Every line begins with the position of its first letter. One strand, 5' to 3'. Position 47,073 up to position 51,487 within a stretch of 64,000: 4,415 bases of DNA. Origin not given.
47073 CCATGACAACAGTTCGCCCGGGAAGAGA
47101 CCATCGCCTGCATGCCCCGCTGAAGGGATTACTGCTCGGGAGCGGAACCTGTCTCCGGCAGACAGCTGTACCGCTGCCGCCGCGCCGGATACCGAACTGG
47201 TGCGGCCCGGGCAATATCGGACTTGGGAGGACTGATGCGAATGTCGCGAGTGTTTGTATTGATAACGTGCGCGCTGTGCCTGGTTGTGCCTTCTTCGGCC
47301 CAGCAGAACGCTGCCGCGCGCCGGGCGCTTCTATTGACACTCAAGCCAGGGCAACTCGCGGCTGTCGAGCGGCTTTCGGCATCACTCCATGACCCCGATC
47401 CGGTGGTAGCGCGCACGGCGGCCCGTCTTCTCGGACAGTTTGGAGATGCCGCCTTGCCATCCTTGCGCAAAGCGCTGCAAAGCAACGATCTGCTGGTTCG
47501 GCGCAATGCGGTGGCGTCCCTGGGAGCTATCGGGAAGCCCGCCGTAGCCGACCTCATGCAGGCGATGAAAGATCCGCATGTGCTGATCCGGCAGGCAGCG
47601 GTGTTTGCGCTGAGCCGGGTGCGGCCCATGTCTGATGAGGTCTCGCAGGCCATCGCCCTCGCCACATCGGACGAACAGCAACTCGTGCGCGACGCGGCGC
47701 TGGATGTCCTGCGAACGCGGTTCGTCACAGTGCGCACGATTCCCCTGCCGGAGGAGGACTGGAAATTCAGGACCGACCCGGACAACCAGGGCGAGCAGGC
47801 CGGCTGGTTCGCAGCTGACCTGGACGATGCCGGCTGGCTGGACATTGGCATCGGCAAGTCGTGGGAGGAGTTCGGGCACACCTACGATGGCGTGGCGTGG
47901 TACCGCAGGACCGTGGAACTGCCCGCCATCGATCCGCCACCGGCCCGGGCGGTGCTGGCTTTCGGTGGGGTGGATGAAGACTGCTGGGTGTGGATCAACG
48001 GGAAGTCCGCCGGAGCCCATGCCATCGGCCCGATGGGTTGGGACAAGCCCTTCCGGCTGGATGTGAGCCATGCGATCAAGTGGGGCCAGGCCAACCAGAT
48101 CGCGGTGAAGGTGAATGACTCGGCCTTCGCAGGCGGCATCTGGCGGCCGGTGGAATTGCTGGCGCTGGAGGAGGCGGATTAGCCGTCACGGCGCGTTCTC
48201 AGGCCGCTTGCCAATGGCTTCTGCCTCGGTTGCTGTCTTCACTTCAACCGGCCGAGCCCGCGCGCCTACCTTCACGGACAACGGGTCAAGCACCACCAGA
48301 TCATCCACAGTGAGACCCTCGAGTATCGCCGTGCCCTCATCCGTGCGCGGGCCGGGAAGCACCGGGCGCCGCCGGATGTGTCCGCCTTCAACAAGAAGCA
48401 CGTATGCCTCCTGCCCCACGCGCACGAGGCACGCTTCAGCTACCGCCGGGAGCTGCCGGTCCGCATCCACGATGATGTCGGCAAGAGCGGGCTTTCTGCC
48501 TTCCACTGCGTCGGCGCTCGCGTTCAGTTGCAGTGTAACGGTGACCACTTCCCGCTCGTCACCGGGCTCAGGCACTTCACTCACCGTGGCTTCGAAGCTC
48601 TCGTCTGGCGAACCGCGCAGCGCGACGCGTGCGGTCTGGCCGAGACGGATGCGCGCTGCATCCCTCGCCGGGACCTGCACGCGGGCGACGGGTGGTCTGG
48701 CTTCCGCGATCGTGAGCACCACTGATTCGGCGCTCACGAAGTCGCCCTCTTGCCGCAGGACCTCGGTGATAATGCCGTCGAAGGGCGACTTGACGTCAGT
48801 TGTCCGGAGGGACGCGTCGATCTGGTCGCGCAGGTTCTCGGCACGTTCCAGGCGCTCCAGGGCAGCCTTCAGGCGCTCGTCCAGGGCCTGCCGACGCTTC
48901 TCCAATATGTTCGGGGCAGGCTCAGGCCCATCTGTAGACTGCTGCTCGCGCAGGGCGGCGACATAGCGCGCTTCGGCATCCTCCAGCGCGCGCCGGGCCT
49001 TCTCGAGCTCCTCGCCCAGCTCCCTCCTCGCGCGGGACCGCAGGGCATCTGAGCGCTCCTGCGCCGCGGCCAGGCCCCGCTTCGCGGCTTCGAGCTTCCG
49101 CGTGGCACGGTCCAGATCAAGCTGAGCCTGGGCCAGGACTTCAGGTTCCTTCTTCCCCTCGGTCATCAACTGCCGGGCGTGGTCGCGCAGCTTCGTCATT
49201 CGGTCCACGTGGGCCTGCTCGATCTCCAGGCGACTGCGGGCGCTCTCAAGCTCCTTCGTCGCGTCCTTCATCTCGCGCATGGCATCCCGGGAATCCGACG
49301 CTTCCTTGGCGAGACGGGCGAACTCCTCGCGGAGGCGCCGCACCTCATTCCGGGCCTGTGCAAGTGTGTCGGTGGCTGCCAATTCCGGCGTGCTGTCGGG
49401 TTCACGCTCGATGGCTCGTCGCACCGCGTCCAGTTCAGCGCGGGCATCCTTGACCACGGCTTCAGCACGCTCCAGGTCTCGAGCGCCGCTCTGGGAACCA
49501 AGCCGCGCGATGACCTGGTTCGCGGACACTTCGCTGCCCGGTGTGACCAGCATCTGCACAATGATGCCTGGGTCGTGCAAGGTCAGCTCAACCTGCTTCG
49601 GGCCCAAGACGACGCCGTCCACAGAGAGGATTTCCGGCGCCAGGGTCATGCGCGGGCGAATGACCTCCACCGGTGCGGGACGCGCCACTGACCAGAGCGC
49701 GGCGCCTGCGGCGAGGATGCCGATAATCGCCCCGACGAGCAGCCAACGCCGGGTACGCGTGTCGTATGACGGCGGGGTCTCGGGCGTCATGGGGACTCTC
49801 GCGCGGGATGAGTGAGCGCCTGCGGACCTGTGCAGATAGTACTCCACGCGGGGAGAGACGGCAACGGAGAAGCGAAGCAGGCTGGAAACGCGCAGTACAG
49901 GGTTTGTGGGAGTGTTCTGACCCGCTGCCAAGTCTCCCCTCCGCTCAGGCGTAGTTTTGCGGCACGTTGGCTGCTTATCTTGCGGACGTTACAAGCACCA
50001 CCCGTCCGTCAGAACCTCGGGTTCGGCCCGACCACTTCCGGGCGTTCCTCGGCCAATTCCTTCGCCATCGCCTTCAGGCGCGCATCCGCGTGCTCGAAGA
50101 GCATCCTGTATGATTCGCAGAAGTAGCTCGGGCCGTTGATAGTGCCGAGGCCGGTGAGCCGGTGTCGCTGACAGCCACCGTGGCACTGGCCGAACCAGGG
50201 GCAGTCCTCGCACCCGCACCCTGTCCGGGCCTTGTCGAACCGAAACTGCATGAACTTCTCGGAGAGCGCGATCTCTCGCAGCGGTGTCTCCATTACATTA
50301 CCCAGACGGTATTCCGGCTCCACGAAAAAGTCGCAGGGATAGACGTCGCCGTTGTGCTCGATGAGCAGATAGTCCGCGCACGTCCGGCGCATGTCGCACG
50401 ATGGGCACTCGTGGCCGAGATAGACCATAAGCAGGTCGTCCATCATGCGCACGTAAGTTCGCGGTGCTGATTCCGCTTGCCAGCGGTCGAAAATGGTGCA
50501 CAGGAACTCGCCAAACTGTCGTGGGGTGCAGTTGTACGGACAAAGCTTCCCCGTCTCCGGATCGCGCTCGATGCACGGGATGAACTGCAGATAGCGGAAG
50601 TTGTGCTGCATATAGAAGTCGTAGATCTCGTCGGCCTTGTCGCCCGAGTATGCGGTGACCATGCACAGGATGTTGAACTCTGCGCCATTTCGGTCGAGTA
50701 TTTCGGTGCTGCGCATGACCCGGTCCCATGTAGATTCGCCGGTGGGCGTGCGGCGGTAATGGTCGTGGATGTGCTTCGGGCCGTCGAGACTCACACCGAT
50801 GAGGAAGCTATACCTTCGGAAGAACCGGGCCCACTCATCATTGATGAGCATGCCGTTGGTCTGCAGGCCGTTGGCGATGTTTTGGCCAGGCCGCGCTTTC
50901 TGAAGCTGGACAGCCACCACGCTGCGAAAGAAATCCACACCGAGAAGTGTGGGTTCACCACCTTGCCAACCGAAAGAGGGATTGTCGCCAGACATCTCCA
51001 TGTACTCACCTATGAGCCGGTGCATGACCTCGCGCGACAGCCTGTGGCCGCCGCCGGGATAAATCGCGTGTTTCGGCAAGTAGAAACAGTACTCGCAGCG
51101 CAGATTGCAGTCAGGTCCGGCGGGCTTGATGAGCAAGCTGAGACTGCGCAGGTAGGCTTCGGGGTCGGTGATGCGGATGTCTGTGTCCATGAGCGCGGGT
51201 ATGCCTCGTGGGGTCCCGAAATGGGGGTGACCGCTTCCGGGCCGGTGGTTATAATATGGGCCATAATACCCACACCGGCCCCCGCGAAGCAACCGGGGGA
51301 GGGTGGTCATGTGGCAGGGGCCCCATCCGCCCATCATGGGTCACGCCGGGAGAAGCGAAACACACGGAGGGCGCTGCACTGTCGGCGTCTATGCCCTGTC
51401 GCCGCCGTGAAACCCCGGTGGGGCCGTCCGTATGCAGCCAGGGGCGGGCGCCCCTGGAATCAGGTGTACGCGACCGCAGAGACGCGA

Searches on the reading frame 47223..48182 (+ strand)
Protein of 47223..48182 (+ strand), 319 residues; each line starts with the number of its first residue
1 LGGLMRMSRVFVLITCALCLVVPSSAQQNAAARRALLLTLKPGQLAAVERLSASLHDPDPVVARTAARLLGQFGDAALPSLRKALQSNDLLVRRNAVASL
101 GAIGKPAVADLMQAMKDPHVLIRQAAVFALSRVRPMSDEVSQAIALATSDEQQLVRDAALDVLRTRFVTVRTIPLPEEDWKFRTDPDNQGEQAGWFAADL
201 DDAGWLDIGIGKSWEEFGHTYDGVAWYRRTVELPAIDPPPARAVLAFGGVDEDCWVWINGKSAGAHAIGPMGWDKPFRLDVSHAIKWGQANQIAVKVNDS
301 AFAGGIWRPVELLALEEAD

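Call 3: search_protein_families(library=pfam, proteins=[window:47223-48182:+], max_evalue=0.01)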
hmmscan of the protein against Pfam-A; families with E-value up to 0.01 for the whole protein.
window:47223-48182:+ (319 aa): 8 families
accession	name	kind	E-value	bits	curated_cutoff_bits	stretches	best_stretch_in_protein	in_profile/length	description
PF13646.12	HEAT_2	-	3.8e-20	72.4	27.7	2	50-131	3-88/88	HEAT repeats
PF02985.28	HEAT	-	1.3e-13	50.2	23.5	0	78-105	2-29/31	HEAT repeat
PF02837.24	Glyco_hydro_2_N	-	3e-10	40.7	28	1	180-297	8-133/169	Glycosyl hydrolases family 2, sugar binding domain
PF03130.22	HEAT_PBS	-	7.9e-08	32.5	20.9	2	62-86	1-26/27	PBS lyase HEAT-like repeat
PF13513.12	HEAT_EZ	-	9.7e-08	32.8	27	0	111-133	33-55/55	HEAT-like repeat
PF12717.13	Cnd1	-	1.4e-05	25.7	26.4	0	91-160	1-79/162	non-SMC mitotic condensation complex subunit 1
PF01602.26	Adaptin_N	-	5.7e-05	22.3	37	1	78-163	81-175/524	Adaptin N terminal region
PF22666.2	Glyco_hydro_2_N2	-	0.0016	19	27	1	224-298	49-118/167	Glycosyl hydrolase 2 galactose-binding domain-like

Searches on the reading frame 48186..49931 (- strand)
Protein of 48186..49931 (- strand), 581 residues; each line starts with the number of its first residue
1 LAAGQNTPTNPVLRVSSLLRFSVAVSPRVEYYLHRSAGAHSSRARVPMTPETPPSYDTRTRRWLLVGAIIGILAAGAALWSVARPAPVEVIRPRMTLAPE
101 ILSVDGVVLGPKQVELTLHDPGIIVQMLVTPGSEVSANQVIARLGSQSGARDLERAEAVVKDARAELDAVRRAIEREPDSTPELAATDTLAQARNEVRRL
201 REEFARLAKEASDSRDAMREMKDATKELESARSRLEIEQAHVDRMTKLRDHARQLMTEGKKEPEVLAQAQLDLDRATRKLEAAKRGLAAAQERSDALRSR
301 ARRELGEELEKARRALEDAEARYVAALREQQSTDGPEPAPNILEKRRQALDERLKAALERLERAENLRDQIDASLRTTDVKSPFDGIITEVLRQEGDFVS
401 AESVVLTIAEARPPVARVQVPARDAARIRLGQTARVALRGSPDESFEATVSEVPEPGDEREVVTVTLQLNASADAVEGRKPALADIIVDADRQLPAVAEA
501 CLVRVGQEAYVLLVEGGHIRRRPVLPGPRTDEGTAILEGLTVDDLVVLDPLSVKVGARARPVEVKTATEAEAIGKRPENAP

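Call 72: search_protein_families(library=pfam, proteins=[window:48186-49931:-], max_evalue=0.001)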
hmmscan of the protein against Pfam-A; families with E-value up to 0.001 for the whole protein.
window:48186-49931:- (581 aa): 3 families
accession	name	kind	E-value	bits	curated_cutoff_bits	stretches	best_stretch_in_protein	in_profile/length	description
PF13437.12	HlyD_3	-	3.8e-13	50.5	22.2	1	380-471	2-95/106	HlyD family secretion protein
PF16576.10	HlyD_D23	-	6.6e-13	48.9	30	1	316-453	56-184/214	Barrel-sandwich domain of CusB or HlyD membrane-fusion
PF00364.28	Biotin_lipoyl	-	6.7e-06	26.3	22.1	0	378-408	43-73/73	Biotin-requiring enzyme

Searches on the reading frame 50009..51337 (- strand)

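Call 72: search_protein_families(library=pfam, proteins=[window:50009-51337:-], max_evalue=0.001)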
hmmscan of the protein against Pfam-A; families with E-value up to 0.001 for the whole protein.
window:50009-51337:- (442 aa): 2 families
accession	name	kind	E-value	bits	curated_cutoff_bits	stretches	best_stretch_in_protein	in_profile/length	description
PF04055.27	Radical_SAM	-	3e-13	50.7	29.5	1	74-240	4-164/166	Radical SAM superfamily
PF13186.11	SPASM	-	1.4e-12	48.1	21.5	1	322-380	6-67/67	Iron-sulfur cluster-binding domain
